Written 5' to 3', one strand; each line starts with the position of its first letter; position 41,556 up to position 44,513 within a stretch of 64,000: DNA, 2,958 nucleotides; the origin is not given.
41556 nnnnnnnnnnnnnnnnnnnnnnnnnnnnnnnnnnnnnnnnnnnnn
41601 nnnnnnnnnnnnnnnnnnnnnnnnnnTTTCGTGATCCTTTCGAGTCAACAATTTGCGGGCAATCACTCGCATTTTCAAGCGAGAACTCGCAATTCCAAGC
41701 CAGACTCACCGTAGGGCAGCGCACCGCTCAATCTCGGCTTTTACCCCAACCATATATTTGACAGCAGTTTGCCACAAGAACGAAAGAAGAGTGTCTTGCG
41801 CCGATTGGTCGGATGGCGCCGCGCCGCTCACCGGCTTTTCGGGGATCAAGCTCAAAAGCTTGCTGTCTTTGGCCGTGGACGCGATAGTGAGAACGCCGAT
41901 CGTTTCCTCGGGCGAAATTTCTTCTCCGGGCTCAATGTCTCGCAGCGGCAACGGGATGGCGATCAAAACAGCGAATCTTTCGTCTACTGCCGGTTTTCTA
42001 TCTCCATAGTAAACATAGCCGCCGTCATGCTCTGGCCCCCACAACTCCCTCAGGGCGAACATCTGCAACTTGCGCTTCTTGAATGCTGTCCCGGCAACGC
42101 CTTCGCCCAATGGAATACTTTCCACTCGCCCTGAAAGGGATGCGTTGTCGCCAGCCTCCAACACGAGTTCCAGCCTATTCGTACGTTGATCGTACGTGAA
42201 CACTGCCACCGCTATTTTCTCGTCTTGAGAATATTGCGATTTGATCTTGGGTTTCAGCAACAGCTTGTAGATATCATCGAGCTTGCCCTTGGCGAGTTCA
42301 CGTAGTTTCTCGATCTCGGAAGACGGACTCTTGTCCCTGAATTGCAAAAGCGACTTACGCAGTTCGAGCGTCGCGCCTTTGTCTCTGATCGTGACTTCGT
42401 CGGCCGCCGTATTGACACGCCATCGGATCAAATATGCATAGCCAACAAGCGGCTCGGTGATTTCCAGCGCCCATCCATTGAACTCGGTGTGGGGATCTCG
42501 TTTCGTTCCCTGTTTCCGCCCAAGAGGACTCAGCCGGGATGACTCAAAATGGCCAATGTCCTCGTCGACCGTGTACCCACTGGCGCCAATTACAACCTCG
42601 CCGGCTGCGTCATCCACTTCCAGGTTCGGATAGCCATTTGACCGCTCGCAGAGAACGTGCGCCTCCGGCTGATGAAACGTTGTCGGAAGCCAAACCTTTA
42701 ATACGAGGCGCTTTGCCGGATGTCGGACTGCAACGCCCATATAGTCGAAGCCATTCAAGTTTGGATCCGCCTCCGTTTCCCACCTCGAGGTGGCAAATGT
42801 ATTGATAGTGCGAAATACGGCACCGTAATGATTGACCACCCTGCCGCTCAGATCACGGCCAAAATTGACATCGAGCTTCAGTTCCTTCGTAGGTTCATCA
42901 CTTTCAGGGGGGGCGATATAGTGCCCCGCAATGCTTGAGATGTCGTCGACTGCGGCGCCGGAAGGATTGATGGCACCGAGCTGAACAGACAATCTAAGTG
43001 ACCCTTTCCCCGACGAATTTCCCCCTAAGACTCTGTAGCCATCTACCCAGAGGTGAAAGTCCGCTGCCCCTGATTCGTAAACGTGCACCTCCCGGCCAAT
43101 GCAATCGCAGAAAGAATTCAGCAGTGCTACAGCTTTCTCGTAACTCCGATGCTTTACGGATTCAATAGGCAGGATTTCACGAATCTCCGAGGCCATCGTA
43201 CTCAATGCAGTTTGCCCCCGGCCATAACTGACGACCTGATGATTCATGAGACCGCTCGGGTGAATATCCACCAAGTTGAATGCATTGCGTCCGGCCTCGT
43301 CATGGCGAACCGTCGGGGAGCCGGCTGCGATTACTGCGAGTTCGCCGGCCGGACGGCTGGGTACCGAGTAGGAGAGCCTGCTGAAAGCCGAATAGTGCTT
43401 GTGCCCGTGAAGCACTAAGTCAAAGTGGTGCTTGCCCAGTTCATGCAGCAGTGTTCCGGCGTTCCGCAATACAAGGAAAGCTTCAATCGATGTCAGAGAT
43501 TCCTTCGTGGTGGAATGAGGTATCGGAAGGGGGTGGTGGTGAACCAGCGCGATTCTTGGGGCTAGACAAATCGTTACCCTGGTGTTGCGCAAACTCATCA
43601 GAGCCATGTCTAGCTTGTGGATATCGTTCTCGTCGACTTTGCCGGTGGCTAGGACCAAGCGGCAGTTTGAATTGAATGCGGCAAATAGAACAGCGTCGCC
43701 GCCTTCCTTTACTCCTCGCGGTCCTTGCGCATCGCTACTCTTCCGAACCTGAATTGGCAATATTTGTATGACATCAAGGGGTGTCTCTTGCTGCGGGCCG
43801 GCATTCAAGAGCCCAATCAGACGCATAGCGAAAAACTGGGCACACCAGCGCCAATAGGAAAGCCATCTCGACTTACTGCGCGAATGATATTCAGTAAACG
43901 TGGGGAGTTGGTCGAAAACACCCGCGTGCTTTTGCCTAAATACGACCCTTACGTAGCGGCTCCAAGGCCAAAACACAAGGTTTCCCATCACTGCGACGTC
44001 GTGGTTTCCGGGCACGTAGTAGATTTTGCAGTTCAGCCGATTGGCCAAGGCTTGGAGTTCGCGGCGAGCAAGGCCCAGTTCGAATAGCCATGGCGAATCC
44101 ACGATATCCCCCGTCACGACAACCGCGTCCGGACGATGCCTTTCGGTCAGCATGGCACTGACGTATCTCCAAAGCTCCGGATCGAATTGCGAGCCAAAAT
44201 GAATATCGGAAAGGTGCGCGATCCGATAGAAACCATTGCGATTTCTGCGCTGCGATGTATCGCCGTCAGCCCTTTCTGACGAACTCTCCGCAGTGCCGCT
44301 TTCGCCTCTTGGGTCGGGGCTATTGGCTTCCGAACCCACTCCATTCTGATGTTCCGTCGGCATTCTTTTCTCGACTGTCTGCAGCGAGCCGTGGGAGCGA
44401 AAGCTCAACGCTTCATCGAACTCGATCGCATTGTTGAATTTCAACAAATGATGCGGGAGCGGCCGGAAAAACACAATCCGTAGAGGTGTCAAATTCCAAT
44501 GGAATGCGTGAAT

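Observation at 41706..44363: Stand-alone 885-aa metallophosphoesterase-GAF protein: candidate nucleotide-signal-sensing immune or counter-immune factor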

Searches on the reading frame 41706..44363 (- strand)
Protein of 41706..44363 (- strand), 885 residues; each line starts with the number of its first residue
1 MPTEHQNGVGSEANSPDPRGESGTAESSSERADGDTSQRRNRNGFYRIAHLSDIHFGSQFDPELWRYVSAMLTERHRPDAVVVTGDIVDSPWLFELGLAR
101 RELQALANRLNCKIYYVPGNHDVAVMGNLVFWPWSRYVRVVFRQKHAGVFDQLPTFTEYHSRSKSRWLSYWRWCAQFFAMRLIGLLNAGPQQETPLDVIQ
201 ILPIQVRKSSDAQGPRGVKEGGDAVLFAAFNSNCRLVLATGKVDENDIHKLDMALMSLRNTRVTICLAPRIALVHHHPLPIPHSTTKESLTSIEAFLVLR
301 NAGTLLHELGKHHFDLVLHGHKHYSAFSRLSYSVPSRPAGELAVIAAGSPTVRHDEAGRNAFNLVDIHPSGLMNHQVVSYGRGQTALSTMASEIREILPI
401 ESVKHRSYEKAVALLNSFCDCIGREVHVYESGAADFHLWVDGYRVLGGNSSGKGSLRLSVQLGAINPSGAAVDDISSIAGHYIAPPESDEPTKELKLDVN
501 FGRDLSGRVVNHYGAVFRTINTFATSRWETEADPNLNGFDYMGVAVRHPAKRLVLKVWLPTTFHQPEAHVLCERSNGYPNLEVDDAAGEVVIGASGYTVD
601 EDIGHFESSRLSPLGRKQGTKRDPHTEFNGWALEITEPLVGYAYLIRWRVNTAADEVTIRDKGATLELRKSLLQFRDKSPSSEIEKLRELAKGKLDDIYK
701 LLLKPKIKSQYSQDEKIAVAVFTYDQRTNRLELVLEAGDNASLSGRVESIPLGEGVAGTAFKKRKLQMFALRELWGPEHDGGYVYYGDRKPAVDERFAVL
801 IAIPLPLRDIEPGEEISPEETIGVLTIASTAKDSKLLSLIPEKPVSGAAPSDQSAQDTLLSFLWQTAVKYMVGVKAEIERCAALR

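Call 3: search_protein_families(library=pfam, proteins=[window:41706-44363:-], max_evalue=0.1)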
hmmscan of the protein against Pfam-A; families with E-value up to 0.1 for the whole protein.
window:41706-44363:- (885 aa): 2 families
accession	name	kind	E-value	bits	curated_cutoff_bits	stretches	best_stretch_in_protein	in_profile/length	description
PF00149.33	Metallophos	-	5.3e-14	53.5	21.5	1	47-324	2-190/191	Calcineurin-like phosphoesterase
PF12850.12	Metallophos_2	-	5.8e-05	23.6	27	1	47-142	2-60/154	Calcineurin-like phosphoesterase superfamily domain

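Call 4: search_protein_families(library=padloc, proteins=[window:41706-44363:-], max_evalue=0.1)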
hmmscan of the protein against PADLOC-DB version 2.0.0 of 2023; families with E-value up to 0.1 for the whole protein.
window:41706-44363:- (885 aa): 2 families
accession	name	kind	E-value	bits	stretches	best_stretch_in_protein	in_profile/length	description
PDLC00736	Effector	-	0.0026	14.7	1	46-124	3-87/561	Endonuclease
PDLC05051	PDC-S60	-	0.0071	12.5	1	47-124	2-90/1027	-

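Call 5: search_protein_families(library=ncbifam, proteins=[window:41706-44363:-], max_evalue=1)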
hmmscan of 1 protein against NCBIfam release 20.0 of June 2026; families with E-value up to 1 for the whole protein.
window:41706-44363:- (885 aa): 10 families
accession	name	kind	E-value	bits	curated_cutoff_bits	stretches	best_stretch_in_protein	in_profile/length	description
NF053862.1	DS9_1_antiphage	equivalog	5.1e-21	75.1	420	2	239-357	363-480/486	anti-phage phosphoesterase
TIGR00619.1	sbcd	subfamily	3.3e-07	30.4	77.65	1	46-124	1-88/252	exonuclease subunit SbcD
NF053861.1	DS8_antiphage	equivalog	2.3e-05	22.3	790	1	50-123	1-85/994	anti-phage protein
TIGR03729.1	acc_ester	subfamily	0.00054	19.4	148.25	1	47-124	1-74/239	putative phosphoesterase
NF033458.1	lipid_A_LpxG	equivalog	0.00095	18.6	350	1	46-123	45-119/321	UDP-2,3-diacylglucosamine diphosphatase LpxG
NF008460.0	PRK11340.1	equivalog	0.001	18.5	188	1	46-126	50-127/271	phosphodiesterase YaeI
NF003118.0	PRK04036.1-3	equivalog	0.0029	16.6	445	1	41-89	221-274/481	DNA-directed DNA polymerase II small subunit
TIGR04123.1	P_estr_lig_assc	hypoth_equivalog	0.003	17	150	1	72-123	59-110/207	ligase-associated DNA damage response endonuclease PdeM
TIGR00040.1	yfcE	subfamily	0.0098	16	56.25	1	47-122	2-62/158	YfcE family phosphodiesterase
NF008359.0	PRK11148.1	equivalog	0.031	13.8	225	1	68-123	46-97/275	3',5'-cyclic-AMP phosphodiesterase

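Call 7: find_homologous_proteins(query=window:41706-44363:-)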
Query window:41706-44363:- (885 aa): 100 proteins with E <= 0.001 among 8000 candidates.
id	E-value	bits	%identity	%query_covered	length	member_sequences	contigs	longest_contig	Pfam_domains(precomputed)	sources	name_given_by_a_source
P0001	0.0e+0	2042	100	100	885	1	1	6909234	PF00149.34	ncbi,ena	-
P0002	1.2e-169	585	39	95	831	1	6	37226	PF00149.34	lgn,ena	-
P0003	1.7e-163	564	39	93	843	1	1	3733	PF00149.34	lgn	-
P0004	1.5e-162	561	39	89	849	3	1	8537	PF12850.13,PF00149.34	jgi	-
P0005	2.0e-161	557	37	94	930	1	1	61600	PF00149.34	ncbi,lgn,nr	ncbi:MAG: metallophosphoesterase [Methylobacter tundripaludum]|nr:metallophosphoesterase [Methylobac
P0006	2.6e-160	554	37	95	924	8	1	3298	PF00149.34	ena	-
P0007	3.0e-158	547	36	98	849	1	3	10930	PF00149.34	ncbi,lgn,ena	-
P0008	4.8e-156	539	36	97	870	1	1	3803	PF00149.34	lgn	-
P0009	1.2e-146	508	37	94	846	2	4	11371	PF00149.34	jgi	jgi:3',5'-cyclic AMP phosphodiesterase CpdA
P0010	4.2e-143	497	36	95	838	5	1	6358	PF00149.34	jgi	jgi:hypothetical protein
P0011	7.1e-143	496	36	94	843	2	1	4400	PF00149.34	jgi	jgi:3',5'-cyclic AMP phosphodiesterase CpdA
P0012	8.9e-139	482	35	94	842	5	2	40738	PF00149.34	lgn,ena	-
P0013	1.5e-136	475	35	94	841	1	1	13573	PF00149.34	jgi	jgi:Calcineurin-like phosphoesterase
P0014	2.1e-133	465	36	94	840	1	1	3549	PF00149.34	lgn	-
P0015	2.9e-132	461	34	95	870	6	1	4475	PF00149.34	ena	-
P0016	9.3e-131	456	34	99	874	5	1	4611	PF00149.34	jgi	jgi:hypothetical protein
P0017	3.5e-130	454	34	99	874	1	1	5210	PF00149.34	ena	-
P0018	6.0e-129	450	37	91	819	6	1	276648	PF00149.34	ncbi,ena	-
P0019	1.1e-128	449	36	94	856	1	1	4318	PF00149.34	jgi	jgi:hypothetical protein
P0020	2.6e-126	441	35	90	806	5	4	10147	PF00149.34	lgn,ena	-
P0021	2.8e-126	441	34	97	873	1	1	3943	PF00149.34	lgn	-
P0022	4.9e-125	437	36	90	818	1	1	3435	PF00149.34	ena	-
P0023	3.7e-123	431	34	92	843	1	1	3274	PF00149.34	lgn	-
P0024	5.3e-121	424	36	89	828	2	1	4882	PF00149.34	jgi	jgi:3',5'-cyclic AMP phosphodiesterase CpdA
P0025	3.3e-116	408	35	90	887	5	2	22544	PF00149.34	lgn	-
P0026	5.3e-116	407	35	93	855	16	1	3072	PF00149.34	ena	-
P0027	4.0e-114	401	31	90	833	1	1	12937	PF00149.34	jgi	jgi:hypothetical protein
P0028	2.2e-113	398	31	90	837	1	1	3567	PF00149.34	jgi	jgi:hypothetical protein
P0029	4.6e-111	391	33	90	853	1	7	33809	PF00149.34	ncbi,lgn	-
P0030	3.4e-110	388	33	92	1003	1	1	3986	PF12850.13,PF00149.34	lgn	-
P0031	1.1e-106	376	31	94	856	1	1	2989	PF00149.34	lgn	-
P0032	1.9e-105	372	34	91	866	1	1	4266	PF00149.34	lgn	-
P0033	3.4e-104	368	33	91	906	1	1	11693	PF00149.34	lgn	-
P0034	8.8e-104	367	33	90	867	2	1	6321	PF00149.34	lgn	-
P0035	1.9e-103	365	42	50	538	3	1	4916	PF00149.34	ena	-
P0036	2.6e-103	365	31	91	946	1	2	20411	PF00149.34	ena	-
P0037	8.2e-103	363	34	91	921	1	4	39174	PF00149.34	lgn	-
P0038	1.1e-102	363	31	95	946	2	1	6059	PF00149.34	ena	-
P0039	1.2e-102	363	32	94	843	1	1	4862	PF00149.34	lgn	-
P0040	1.5e-101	359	34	90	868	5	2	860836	PF00149.34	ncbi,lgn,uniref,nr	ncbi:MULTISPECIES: metallophosphoesterase family protein [Burkholderia]|uniref:metallophosphoesteras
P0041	1.8e-99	352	32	93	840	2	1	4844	PF00149.34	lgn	-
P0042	4.2e-99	351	32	90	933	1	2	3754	PF00149.34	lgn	-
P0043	4.4e-99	351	34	59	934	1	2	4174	PF00149.34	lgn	-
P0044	3.5e-98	348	31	94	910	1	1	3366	PF00149.34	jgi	jgi:predicted phosphodiesterase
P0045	6.5e-98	347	33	92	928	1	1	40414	PF00149.34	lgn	-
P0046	7.5e-98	347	31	91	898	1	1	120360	PF00149.34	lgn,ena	-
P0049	9.6e-94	333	31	91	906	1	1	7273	PF00149.34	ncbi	-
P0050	2.2e-93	332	31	92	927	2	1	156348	PF12850.13,PF00149.34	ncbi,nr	ncbi:metallophosphoesterase [Hydrogenophaga aromaticivorans]|nr:metallophosphoesterase [Hydrogenopha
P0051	5.1e-93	331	32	90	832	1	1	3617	PF00149.34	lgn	-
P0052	1.4e-92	329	32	90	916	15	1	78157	PF12850.13,PF00149.34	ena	-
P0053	3.1e-92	328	31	92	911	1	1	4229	PF00149.34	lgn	-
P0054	3.0e-91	325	31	80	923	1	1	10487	PF00149.34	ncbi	-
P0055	1.2e-89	320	29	90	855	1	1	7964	PF00149.34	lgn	-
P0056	4.2e-86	308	33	72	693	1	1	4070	PF00149.34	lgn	-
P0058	1.4e-63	234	28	90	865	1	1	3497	PF00149.34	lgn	-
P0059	7.1e-60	221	26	93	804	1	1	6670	PF00149.34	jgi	jgi:3',5'-cyclic AMP phosphodiesterase CpdA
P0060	5.2e-55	205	27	92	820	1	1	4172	PF12850.13,PF00149.34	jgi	jgi:predicted phosphodiesterase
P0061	5.4e-55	205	26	89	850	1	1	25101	PF12850.13,PF00149.34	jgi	jgi:3',5'-cyclic AMP phosphodiesterase CpdA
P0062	1.6e-41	161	26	92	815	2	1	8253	PF12850.13,PF00149.34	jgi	jgi:predicted MPP superfamily phosphohydrolase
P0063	7.0e-37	145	27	90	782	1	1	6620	PF12850.13,PF00149.34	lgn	-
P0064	1.9e-32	130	38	16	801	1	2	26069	PF00149.34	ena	-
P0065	3.7e-30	123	29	44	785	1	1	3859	PF00149.34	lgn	-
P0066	4.7e-29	119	24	56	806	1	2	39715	PF00149.34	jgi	jgi:3',5'-cyclic AMP phosphodiesterase CpdA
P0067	1.1e-28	118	29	38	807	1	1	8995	PF00149.34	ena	-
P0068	1.5e-28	118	33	36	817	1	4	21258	PF00149.34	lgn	-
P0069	9.8e-27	112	27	33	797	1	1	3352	PF12850.13,PF00149.34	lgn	-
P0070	1.1e-26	111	31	29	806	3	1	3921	PF00149.34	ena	-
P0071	8.1e-25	105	30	36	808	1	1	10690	PF00149.34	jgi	jgi:hypothetical protein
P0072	9.8e-25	105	29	37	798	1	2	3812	PF12850.13,PF00149.34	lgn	-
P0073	6.2e-23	99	27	42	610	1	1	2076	PF00149.34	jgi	jgi:hypothetical protein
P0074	4.4e-22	96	26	69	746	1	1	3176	PF00149.34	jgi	jgi:3',5'-cyclic AMP phosphodiesterase CpdA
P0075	5.2e-22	96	29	40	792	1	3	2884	PF00149.34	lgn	-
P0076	6.1e-21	92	28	37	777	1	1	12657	PF00149.34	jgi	jgi:3',5'-cyclic AMP phosphodiesterase CpdA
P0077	4.4e-18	83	29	36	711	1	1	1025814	PF12850.13,PF00149.34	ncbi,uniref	ncbi:putative phosphodiesterase [Paraburkholderia sp. RAU6.4a]|uniref:metallophosphoesterase family 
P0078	2.2e-17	81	31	18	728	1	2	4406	PF00149.34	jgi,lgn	-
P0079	5.2e-17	79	22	69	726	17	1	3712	PF12850.13,PF00149.34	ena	-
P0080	5.7e-15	73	35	12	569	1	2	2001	PF12850.13,PF00149.34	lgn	-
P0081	1.7e-14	71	23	91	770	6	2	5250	PF00149.34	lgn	-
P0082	2.8e-14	70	31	16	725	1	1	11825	PF12850.13,PF00149.34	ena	-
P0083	3.3e-13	67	26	23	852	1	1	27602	PF12850.13,PF00149.34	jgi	jgi:3',5'-cyclic AMP phosphodiesterase CpdA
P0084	2.2e-12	64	23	69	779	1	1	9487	PF00149.34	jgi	jgi:3',5'-cyclic AMP phosphodiesterase CpdA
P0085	7.1e-12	62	26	34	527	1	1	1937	PF00149.34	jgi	jgi:Calcineurin-like phosphoesterase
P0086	8.4e-12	62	31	12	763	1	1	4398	PF00149.34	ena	-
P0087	4.7e-11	60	32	18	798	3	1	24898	PF00149.34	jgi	-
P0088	1.3e-8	52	38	12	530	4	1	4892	PF12850.13,PF00149.34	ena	-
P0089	1.6e-8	51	39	9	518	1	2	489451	PF12850.13,PF00149.34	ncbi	-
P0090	8.1e-8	49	39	9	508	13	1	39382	PF12850.13,PF00149.34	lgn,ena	-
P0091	9.9e-8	49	33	11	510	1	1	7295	PF12850.13,PF00149.34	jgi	jgi:predicted phosphodiesterase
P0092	1.4e-7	48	24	38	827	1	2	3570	PF00149.34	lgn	-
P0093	2.2e-7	48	36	11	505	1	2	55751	PF12850.13,PF00149.34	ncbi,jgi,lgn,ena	-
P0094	4.4e-7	47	30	11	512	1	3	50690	PF00149.34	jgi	jgi:hypothetical protein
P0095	6.5e-7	46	29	13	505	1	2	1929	PF12850.13,PF00149.34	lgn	-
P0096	5.2e-6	43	25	40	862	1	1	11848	PF00149.34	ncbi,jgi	jgi:3',5'-cyclic AMP phosphodiesterase CpdA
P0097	3.2e-5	40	31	14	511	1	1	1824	PF00149.34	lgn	-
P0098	4.0e-5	40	29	21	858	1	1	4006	PF00149.34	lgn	-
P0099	5.6e-5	40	33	13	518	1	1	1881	PF00149.34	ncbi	-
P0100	7.7e-5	39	33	14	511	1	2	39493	PF12850.13,PF00149.34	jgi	jgi:UDP-2,3-diacylglucosamine pyrophosphatase LpxH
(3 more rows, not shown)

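Call 10: search_solved_structures(query=A1, max_evalue=1)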
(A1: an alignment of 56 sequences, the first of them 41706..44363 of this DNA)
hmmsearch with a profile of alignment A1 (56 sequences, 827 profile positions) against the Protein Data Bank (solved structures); distinct sequences matched with E-value up to 1: 24.
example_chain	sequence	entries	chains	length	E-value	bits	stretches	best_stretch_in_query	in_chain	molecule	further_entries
2dxl_A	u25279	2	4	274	1.3e-08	36.6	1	19-94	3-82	Phosphohydrolase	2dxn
2zo9_B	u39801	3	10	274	1.3e-08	36.6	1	19-94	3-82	Phosphohydrolase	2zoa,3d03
2hy1_A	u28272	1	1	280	3.9e-08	35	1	13-94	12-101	Rv0805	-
3ib7_A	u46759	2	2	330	4.6e-08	34.7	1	12-94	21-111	Icc protein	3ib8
4lty_C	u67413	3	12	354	3.2e-07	32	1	7-96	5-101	Exonuclease subunit SbcD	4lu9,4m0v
2q8u_A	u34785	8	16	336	3.8e-07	31.7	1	14-114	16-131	Exonuclease, putative | Nuclease SbcCD subunit D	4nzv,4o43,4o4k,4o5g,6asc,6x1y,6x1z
4o24_A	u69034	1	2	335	3.9e-07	31.7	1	14-114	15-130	Exonuclease, putative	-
2hyp_A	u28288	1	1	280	6.8e-07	30.9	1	13-94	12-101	Hypothetical protein RV0805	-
6s6v_A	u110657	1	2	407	1.2e-06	30.1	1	17-96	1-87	Nuclease SbcCD subunit D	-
3qg5_C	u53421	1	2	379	1.5e-06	29.8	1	17-114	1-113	Mre11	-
2hyo_A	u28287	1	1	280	2.1e-06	29.2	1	13-94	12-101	Rv0805N97A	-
2xmo_A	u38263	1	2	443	6.4e-06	27.6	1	43-95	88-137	LMO2642 PROTEIN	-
7dog_A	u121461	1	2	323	7.5e-06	27.4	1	17-96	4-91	Nuclease SbcCD subunit D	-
4hd0_A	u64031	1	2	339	2.9e-05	25.5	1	13-102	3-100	DNA double-strand break repair protein Mre11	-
7yzo_A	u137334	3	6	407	0.00014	23.2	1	17-95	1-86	Nuclease SbcCD subunit D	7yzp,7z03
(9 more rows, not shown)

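Call 11: search_protein_families(library=pfam, alignment_id=A1, max_evalue=1)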
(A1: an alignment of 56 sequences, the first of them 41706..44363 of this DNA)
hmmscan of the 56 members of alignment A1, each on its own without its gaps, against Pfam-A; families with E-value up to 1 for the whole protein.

A. member 1, window:41706-44363:- (885 aa): 2 families
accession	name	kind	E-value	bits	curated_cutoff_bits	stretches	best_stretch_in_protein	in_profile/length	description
PF00149.33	Metallophos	-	5.3e-14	53.5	21.5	1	47-324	2-190/191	Calcineurin-like phosphoesterase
PF12850.12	Metallophos_2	-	5.8e-05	23.6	27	1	47-142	2-60/154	Calcineurin-like phosphoesterase superfamily domain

B. families by the number of members that match (of 56 scanned): 12 families
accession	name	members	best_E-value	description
PF00149.33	Metallophos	56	4.3e-18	Calcineurin-like phosphoesterase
PF12850.12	Metallophos_2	40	5.7e-07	Calcineurin-like phosphoesterase superfamily domain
PF13185.12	GAF_2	5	0.0064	GAF domain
PF09792.14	But2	1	0.063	Ubiquitin 3 binding protein But2 C-terminal domain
PF13731.11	WxL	1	0.12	WxL domain surface cell wall-binding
PF14765.12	PS-DH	1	0.17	Polyketide synthase dehydratase N-terminal domain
PF15915.11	BAT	1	0.17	GAF and HTH_10 associated domain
PF21492.2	bL31_N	1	0.19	Ribosomal protein L31p, N-terminal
PF13453.11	Zn_ribbon_TFIIB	1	0.19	Transcription factor zinc-finger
PF04224.18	DUF417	1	0.26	Protein of unknown function, DUF417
PF10096.14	DUF2334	1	0.29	Uncharacterized protein conserved in bacteria (DUF2334)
PF13356.12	Arm-DNA-bind_3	1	0.98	Arm DNA-binding domain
